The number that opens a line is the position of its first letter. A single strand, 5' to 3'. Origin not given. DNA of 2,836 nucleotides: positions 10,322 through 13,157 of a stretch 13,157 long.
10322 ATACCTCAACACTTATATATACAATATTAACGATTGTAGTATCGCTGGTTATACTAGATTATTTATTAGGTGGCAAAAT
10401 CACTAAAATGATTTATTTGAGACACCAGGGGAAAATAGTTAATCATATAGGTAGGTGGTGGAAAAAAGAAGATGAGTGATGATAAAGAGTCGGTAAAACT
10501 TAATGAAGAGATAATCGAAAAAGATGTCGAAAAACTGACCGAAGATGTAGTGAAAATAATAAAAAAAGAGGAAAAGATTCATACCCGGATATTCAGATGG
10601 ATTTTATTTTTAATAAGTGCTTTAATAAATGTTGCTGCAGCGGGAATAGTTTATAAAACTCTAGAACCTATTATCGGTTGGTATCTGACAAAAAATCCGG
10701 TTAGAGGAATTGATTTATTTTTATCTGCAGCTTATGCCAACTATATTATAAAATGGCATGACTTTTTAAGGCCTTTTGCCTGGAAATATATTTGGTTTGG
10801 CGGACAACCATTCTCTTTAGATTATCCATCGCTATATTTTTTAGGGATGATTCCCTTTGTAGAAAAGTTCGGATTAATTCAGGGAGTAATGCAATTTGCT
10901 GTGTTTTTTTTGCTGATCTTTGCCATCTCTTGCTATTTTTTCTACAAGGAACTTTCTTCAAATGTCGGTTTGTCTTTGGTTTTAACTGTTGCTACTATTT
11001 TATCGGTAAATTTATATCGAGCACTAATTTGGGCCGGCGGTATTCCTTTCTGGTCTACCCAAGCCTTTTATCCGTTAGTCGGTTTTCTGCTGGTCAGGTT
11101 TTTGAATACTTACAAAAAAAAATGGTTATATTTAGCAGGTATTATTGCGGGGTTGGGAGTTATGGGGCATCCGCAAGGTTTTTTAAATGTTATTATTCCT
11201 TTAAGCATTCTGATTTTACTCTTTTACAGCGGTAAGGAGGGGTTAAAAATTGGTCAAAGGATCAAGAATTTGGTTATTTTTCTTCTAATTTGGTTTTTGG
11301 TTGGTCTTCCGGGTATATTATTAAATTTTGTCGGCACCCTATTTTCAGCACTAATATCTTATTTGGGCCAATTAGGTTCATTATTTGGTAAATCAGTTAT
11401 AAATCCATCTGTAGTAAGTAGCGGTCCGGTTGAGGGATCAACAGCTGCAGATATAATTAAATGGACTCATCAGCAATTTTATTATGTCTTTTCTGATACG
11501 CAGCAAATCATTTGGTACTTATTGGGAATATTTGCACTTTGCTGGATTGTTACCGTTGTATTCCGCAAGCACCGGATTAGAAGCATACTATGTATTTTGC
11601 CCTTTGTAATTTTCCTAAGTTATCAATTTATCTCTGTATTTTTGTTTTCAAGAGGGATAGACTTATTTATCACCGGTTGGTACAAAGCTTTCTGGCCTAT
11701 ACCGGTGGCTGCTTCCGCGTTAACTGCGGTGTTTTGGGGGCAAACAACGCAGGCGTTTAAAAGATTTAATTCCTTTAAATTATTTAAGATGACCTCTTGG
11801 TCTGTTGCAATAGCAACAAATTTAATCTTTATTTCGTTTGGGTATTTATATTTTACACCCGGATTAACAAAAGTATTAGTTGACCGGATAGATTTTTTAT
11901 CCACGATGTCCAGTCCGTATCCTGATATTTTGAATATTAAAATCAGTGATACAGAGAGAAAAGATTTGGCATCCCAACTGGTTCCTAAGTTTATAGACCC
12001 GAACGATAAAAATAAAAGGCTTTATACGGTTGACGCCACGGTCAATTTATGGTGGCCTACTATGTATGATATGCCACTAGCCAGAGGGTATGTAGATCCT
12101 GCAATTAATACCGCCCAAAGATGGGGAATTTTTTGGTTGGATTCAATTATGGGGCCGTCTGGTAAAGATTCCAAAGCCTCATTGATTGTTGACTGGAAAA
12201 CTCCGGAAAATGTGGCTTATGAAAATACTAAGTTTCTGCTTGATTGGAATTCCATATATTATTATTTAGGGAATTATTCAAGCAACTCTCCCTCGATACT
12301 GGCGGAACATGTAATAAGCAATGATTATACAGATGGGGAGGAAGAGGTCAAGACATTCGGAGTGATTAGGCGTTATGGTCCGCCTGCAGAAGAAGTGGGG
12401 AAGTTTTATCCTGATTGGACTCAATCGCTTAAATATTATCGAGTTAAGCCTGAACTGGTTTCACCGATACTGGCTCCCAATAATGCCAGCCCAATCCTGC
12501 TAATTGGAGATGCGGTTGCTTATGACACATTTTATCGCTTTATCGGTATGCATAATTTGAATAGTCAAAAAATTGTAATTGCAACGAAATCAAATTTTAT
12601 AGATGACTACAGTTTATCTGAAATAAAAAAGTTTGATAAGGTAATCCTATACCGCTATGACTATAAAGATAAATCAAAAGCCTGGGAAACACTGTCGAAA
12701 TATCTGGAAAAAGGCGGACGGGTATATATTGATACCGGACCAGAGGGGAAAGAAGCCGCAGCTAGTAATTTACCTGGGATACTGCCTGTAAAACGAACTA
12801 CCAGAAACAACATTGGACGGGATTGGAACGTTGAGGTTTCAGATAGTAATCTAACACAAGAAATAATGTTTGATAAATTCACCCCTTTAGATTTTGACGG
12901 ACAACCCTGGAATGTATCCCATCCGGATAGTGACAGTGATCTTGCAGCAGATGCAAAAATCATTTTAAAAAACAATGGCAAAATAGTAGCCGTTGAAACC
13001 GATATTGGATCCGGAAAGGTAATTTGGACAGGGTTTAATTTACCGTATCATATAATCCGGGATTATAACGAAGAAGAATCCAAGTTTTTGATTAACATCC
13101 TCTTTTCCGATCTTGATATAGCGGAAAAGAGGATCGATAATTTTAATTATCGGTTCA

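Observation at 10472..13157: An 895-codon open reading frame is missing from the ORF track and runs off the right edge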

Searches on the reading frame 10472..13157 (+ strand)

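Call 5: search_protein_families(library=pfam, proteins=[window:10472-13157:+], max_evalue=0.1)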
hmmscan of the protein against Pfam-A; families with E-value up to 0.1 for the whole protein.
window:10472-13157:+ (895 aa): 1 family
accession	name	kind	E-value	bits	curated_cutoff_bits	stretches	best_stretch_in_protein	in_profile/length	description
PF10131.15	PTPS_related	-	1.8e-08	33.8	26.4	1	705-782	476-555/621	6-pyruvoyl-tetrahydropterin synthase related domain; membrane protein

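Call 10: search_protein_families(library=ncbifam, proteins=[window:10472-13157:+], max_evalue=0.01)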
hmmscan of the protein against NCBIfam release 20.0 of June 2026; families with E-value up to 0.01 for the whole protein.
window:10472-13157:+ (895 aa): 0 families

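Call 11: search_solved_structures(query=window:10472-13157:+, max_evalue=1)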
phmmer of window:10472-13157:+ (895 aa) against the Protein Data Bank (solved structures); distinct sequences matched with E-value up to 1: 0.
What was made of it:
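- Tried and rejected: The single-sequence search gave nothing (call 11).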

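Call 12: find_homologous_proteins(query=window:10472-13157:+, max_evalue=0.00001)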
Query window:10472-13157:+ (895 aa): 17 proteins with E <= 0.00001 among 8000 candidates.
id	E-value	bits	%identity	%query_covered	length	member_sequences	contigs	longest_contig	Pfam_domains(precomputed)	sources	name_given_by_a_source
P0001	0.0e+0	1694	79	100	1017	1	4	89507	PF10131.16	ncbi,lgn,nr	ncbi:hypothetical protein HYS93_01435 [Candidatus Daviesbacteria bacterium]|nr:hypothetical protein 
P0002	0.0e+0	1210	58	100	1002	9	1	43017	PF10131.16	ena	-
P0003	0.0e+0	1206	59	96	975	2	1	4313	PF10131.16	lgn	-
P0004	0.0e+0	1152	56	100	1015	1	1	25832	PF10131.16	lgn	-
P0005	0.0e+0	1132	56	98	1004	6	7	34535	-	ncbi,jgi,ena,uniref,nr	ncbi:hypothetical protein A3D81_00540 [Candidatus Curtissbacteria bacterium RIFCSPHIGHO2_02_FULL_40_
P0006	0.0e+0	1035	54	96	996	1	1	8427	PF10131.16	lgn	-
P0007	3.1e-298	1010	50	99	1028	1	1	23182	PF10131.16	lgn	-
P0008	5.7e-257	873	49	94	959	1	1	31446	PF10131.16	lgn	-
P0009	1.7e-226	772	43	95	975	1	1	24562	PF10131.16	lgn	-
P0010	4.4e-218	745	42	95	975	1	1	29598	PF10131.16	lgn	-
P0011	9.7e-218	743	43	94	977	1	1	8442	-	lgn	-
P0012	5.2e-216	738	42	93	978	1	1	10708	-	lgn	-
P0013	9.9e-216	737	41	95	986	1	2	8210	PF10131.16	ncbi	-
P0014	1.4e-215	736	43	94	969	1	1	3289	PF10131.16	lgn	-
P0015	1.8e-214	733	42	95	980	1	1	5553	-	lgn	-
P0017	3.4e-205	702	41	96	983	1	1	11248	PF10131.16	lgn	-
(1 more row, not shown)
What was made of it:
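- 10472..13157 (+): Partial CDS (paralog B), 895 codons, 3' end cut by the window edge. The full length is expected to be about 1017 aa. Orthologs of 959-1028 aa (call 12).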

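Call 13: find_encoding_contigs(protein=P0001, flank=10000, max_places=3)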
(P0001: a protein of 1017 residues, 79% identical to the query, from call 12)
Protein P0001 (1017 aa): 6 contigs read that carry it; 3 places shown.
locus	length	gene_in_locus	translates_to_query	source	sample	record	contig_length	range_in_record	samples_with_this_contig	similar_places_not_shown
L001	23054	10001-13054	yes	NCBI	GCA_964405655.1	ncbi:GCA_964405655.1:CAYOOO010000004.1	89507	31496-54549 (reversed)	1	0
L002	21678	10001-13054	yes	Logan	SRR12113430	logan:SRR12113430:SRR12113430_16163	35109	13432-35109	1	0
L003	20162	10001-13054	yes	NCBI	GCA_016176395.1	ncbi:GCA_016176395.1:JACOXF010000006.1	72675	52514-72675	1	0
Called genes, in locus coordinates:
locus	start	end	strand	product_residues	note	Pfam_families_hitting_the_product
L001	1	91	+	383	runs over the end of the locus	PF13439:Glyco_transf_4, PF20706:GT4-conflict (weak), PF00534:Glycos_transf_1, PF13692:Glyco_trans_1_4, PF13524:Glyco_trans_1_2 (weak)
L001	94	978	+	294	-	PF00535:Glycos_transf_2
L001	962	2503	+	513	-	PF13231:PMT_2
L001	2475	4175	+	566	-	PF02366:PMT (weak), PF13231:PMT_2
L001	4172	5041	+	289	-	PF13489:Methyltransf_23, PF02353:CMAS (weak), PF07021:MetW, PF13847:Methyltransf_31, PF08241:Methyltransf_11, PF08242:Methyltransf_12, PF13649:Methyltransf_25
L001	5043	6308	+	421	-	-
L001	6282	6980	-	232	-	PF00535:Glycos_transf_2, PF10111:Glyco_tranf_2_2 (weak)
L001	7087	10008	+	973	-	-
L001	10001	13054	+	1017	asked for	PF10131:PTPS_related (weak)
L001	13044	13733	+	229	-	PF02353:CMAS (weak), PF03291:mRNA_G-N7_MeTrfase (faint), PF13489:Methyltransf_23, PF07021:MetW (weak), PF13847:Methyltransf_31, PF08241:Methyltransf_11, PF08242:Methyltransf_12, PF13649:Methyltransf_25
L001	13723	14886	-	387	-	PF00534:Glycos_transf_1, PF13692:Glyco_trans_1_4, PF13524:Glyco_trans_1_2 (faint)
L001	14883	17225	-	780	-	PF13439:Glyco_transf_4, PF13579:Glyco_trans_4_4 (faint), PF00534:Glycos_transf_1, PF13692:Glyco_trans_1_4, PF13524:Glyco_trans_1_2, PF20706:GT4-conflict, PF00534:Glycos_transf_1, PF13692:Glyco_trans_1_4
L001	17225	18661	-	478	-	PF13231:PMT_2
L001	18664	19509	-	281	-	PF00535:Glycos_transf_2, PF13506:Glyco_transf_21 (faint), PF13641:Glyco_tranf_2_3, PF10111:Glyco_tranf_2_2 (faint), PF13712:Glyco_tranf_2_5 (faint), PF13632:Glyco_trans_2_3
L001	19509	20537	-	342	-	PF13489:Methyltransf_23 (weak), PF13847:Methyltransf_31, PF08241:Methyltransf_11, PF08242:Methyltransf_12 (weak), PF13649:Methyltransf_25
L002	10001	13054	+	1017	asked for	PF10131:PTPS_related (weak)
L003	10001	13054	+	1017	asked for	PF10131:PTPS_related (weak)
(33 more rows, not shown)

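Call 16: find_homologous_proteins(query=A1, max_evalue=0.001)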
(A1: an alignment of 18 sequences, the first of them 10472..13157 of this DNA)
Query A1 (18 sequences) (895 aa, profile of the alignment): 17 proteins with E <= 0.001 among 8000 candidates.
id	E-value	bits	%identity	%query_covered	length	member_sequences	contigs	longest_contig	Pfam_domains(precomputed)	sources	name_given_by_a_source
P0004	0.0e+0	1560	56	100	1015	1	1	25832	PF10131.16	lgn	-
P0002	0.0e+0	1554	58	100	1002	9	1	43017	PF10131.16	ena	-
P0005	0.0e+0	1552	56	98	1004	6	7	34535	-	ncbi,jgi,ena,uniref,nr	ncbi:hypothetical protein A3D81_00540 [Candidatus Curtissbacteria bacterium RIFCSPHIGHO2_02_FULL_40_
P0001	0.0e+0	1523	79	100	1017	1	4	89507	PF10131.16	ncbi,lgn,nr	ncbi:hypothetical protein HYS93_01435 [Candidatus Daviesbacteria bacterium]|nr:hypothetical protein 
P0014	0.0e+0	1506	43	94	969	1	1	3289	PF10131.16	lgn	-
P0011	0.0e+0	1498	43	94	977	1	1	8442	-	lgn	-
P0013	0.0e+0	1490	41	95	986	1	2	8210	PF10131.16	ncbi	-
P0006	0.0e+0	1481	54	96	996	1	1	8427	PF10131.16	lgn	-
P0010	0.0e+0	1479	42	95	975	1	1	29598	PF10131.16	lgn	-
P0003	0.0e+0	1476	59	96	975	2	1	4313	PF10131.16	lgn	-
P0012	0.0e+0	1470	42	93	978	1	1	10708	-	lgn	-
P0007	0.0e+0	1460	50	99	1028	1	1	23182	PF10131.16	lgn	-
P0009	0.0e+0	1439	43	95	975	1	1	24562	PF10131.16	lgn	-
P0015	0.0e+0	1439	42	95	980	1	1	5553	-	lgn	-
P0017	0.0e+0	1373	41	96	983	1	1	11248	PF10131.16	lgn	-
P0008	0.0e+0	1340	49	94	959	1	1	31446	PF10131.16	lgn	-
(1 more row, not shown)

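Call 17: search_solved_structures(query=A1, max_evalue=10, show_alignments=2)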
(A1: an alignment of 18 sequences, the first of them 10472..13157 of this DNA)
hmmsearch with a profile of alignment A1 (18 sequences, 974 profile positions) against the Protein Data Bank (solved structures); distinct sequences matched with E-value up to 10: 3.
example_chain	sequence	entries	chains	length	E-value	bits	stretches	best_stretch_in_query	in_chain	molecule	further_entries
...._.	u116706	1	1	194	0.64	11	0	694-720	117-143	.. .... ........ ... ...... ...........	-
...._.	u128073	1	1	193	0.99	10.4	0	694-721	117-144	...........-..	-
6wvs_A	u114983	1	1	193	1.6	9.7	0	694-721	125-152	DeNovoTIM15 hyperstable de novo TIM barrel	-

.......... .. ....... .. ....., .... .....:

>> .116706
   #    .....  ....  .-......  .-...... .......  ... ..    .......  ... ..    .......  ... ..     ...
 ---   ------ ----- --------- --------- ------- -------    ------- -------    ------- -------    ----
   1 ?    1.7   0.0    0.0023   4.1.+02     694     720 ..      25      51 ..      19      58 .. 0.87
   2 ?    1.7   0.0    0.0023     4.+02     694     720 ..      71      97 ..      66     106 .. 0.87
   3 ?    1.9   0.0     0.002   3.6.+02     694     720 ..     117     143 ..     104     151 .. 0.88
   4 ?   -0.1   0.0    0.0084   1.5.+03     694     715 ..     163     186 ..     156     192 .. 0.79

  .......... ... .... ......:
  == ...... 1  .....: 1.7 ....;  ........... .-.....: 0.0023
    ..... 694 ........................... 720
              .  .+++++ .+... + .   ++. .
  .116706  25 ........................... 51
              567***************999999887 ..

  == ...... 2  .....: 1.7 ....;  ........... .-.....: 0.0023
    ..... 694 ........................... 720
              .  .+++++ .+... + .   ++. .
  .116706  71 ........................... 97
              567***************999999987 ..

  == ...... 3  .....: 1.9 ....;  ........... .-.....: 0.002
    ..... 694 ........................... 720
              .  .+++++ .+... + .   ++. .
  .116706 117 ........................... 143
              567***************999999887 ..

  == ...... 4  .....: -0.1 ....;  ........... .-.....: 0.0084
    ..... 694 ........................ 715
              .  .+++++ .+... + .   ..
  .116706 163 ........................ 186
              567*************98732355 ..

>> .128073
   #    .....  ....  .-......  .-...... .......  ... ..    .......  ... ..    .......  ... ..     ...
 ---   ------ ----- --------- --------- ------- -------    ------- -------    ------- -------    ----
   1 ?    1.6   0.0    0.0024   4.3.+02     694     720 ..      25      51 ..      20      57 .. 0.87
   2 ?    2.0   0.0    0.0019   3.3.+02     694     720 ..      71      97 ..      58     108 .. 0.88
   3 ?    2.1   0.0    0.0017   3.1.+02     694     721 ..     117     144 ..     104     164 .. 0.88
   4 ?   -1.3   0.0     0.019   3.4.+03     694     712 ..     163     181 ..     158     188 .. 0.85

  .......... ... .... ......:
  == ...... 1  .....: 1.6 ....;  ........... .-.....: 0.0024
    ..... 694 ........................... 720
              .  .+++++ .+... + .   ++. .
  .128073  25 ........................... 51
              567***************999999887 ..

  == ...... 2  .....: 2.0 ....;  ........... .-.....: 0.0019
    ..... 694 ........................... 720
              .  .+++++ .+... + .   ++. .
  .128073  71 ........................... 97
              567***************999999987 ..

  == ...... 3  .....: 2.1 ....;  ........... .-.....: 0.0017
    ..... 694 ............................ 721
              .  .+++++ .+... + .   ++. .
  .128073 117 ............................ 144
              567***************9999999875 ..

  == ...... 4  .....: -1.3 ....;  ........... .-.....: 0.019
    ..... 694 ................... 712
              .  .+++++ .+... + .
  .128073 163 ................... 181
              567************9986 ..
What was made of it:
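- On STT3/PglB/AglB oligosaccharyltransferase (GT66): The profile search against PDB sequences finds no OST (call 17).
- Tried and rejected: The profile search gave only spurious de novo TIM-barrel hits at E>0.6 (call 17).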

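Call 26: find_encoding_contigs(protein=P0002, flank=10000, max_places=1)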
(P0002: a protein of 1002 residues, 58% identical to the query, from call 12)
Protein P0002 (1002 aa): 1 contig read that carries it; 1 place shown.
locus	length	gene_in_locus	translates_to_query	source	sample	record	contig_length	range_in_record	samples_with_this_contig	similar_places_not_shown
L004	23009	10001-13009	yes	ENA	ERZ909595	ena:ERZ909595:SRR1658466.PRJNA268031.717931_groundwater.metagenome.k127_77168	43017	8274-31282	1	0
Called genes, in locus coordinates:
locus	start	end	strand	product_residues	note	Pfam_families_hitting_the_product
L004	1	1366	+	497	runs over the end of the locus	PF01943:Polysacc_synt, PF13440:Polysacc_synt_3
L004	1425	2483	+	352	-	PF01408:GFO_IDH_MocA, PF22725:GFO_IDH_MocA_C3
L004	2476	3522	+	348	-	PF21360:PylC-like_N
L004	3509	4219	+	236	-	PF13489:Methyltransf_23, PF08241:Methyltransf_11, PF08242:Methyltransf_12, PF13649:Methyltransf_25, PF13847:Methyltransf_31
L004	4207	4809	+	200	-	PF00702:Hydrolase (weak), PF13419:HAD_2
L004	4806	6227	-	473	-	PF02366:PMT (weak), PF13231:PMT_2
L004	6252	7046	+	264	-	PF00535:Glycos_transf_2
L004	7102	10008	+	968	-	-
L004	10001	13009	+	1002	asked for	PF10131:PTPS_related (faint)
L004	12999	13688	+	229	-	PF02353:CMAS, PF01209:Ubie_methyltran (weak), PF13489:Methyltransf_23, PF07021:MetW, PF13649:Methyltransf_25, PF13847:Methyltransf_31, PF08241:Methyltransf_11, PF08242:Methyltransf_12, +1 more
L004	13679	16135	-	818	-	PF13439:Glyco_transf_4, PF13579:Glyco_trans_4_4 (faint), PF00534:Glycos_transf_1, PF13692:Glyco_trans_1_4, PF13524:Glyco_trans_1_2, PF20706:GT4-conflict, PF00534:Glycos_transf_1, PF13692:Glyco_trans_1_4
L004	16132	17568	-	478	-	PF13231:PMT_2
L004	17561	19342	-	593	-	PF02543:Carbam_trans_N, PF16861:Carbam_trans_C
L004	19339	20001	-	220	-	PF13847:Methyltransf_31, PF08241:Methyltransf_11, PF08242:Methyltransf_12 (weak), PF13649:Methyltransf_25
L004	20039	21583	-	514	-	PF13231:PMT_2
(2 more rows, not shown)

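Call 27: find_encoding_contigs(protein=P0010, flank=10000, max_places=1)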
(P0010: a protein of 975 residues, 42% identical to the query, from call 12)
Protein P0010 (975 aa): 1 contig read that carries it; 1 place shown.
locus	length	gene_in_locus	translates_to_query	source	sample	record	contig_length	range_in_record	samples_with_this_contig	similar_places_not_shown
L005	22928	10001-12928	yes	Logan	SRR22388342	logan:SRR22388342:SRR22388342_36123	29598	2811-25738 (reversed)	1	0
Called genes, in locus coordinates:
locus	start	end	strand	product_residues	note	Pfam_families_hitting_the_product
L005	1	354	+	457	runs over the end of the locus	PF02310:B12-binding, PF04055:Radical_SAM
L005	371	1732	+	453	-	PF02310:B12-binding, PF04055:Radical_SAM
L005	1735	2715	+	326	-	PF00535:Glycos_transf_2, PF10111:Glyco_tranf_2_2, PF13506:Glyco_transf_21, PF13641:Glyco_tranf_2_3, PF13632:Glyco_trans_2_3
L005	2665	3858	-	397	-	PF00535:Glycos_transf_2, PF26629:GT2_TM_C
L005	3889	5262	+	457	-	PF02310:B12-binding, PF04055:Radical_SAM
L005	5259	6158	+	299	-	PF08242:Methyltransf_12 (faint), PF13489:Methyltransf_23, PF08241:Methyltransf_11 (weak), PF13847:Methyltransf_31 (faint)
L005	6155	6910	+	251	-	PF00535:Glycos_transf_2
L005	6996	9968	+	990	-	PF20176:DUF6541 (faint)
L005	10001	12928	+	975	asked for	PF10131:PTPS_related (weak)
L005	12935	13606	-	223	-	PF05148:Methyltransf_8 (weak), PF05175:MTS (weak), PF13489:Methyltransf_23, PF01209:Ubie_methyltran (weak), PF13847:Methyltransf_31, PF08241:Methyltransf_11, PF08242:Methyltransf_12, PF13649:Methyltransf_25, +1 more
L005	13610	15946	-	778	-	PF13439:Glyco_transf_4, PF20706:GT4-conflict, PF00534:Glycos_transf_1, PF13692:Glyco_trans_1_4, PF13524:Glyco_trans_1_2 (weak), PF20706:GT4-conflict (weak), PF00534:Glycos_transf_1, PF13692:Glyco_trans_1_4, +1 more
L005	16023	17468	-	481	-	PF02310:B12-binding, PF04055:Radical_SAM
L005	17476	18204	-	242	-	PF13489:Methyltransf_23, PF07021:MetW, PF13847:Methyltransf_31, PF08241:Methyltransf_11, PF08242:Methyltransf_12, PF13649:Methyltransf_25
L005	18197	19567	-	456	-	PF13231:PMT_2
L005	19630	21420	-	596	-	PF02543:Carbam_trans_N, PF16861:Carbam_trans_C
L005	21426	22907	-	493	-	PF13231:PMT_2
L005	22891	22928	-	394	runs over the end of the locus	PF00534:Glycos_transf_1, PF13692:Glyco_trans_1_4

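Call 32: search_protein_families(library=pfam, alignment_id=A1, max_evalue=0.01)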
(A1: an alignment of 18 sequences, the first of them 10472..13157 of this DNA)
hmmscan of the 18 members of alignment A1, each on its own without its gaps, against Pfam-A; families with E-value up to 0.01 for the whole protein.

A. member 1, window:10472-13157:+ (895 aa): 1 family
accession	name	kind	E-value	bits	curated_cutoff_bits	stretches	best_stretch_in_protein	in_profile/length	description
PF10131.15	PTPS_related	-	1.8e-08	33.8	26.4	1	705-782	476-555/621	6-pyruvoyl-tetrahydropterin synthase related domain; membrane protein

B. families by the number of members that match (of 18 scanned): 2 families
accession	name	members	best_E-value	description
PF10131.15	PTPS_related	16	9.5e-13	6-pyruvoyl-tetrahydropterin synthase related domain; membrane protein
PF04995.19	CcmD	1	0.0027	Heme exporter protein D (CcmD)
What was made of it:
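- On Pfam PF10131 PTPS_related: 16 of 18 family members match, best E 9.5e-13 (call 32).
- Closest known: Pfam PF10131. Same: The HMM match is above the gathering score (33.8 bits), and 16 of 18 family members match (calls 5, 32).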

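Call 33: predict_structure(alignment_id=A1)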
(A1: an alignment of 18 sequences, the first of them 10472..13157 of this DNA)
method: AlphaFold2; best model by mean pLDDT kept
length: 895 residues; sequences in the alignment: 18
mean_pLDDT: 79.6   pTM: 0.71
mean pLDDT of the five models: 79.6, 79.5, 76.3, 72.9, 72.4
residues with pLDDT >= 90: 243; 70-90: 454; 50-70: 144; < 50: 54
segments of 3 or more residues with pLDDT < 50: 1-6, 99-117, 306-321, 539-546, 892-895
pLDDT, mean of each block of 10 residues (from residue 1): 45 67 70 74 78 88 89 70 75 61 43 47 81 87 91 95 92 93 71 82 95 91 85 73 92 80 91 76 52 61 49 41 64 86 91 93 81 92 93 78 82 96 84 64 76 86 83 77 76 78 78 75 61 60 48 77 80 86 90 85 71 91 85 77 83 86 71 90 85 88 87 92 92 91 94 79 84 89 88 88 83 87 89 92 92 89 89 90 75 46
secondary structure, 60 per line:
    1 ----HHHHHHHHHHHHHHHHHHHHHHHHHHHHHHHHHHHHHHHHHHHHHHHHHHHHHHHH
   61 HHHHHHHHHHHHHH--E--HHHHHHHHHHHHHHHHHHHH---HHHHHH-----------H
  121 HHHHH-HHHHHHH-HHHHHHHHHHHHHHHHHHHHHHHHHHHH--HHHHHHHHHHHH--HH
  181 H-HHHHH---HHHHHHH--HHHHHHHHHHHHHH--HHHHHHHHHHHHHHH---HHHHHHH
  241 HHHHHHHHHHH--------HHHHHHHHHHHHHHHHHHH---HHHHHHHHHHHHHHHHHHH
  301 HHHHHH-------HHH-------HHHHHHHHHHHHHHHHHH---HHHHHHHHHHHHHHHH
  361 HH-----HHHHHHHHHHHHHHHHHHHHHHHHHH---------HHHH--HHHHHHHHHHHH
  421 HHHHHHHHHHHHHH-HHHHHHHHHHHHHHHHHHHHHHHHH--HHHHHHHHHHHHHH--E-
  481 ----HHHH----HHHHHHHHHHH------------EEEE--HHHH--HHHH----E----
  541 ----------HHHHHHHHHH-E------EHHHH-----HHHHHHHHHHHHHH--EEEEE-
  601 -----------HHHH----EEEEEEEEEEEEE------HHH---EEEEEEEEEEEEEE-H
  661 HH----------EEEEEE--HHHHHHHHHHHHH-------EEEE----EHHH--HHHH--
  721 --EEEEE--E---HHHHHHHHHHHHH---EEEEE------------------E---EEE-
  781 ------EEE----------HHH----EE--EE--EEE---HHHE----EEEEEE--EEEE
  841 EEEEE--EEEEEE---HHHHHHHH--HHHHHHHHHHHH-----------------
elements in order (helices of 4 or more, strands of 3 or more residues): H5-74 H80-99 H103-108 H120-125 H127-133 H135-162 H165-176 H183-187 H191-197 H200-213 H216-230 H234-251 H260-278 H282-306 H324-341 H345-362 H368-393 H403-406 H409-434 H436-460 H463-476 H485-488 H493-503 E516-519 H522-525 H528-531 H551-560 H570-573 H579-592 E595-599 H612-615 E620-632 E645-658 E673-678 H681-693 E701-704 H715-718 E723-727 H734-746 E750-754 E777-779 E787-789 E815-817 E829-834 E837-845 E848-853 H857-864 H867-878
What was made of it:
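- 10598..11854 (+): Residues 43-461: membrane domain of 11 predicted TM helices with a GT-C-like fold. AF2 model pLDDT 79.6 (call 33).
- On GT-C glycosyltransferase superfamily (fold level): Model pLDDT 79.6 (call 33).
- The AF2 model has pLDDT 79.6 and pTM 0.71 (call 33).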
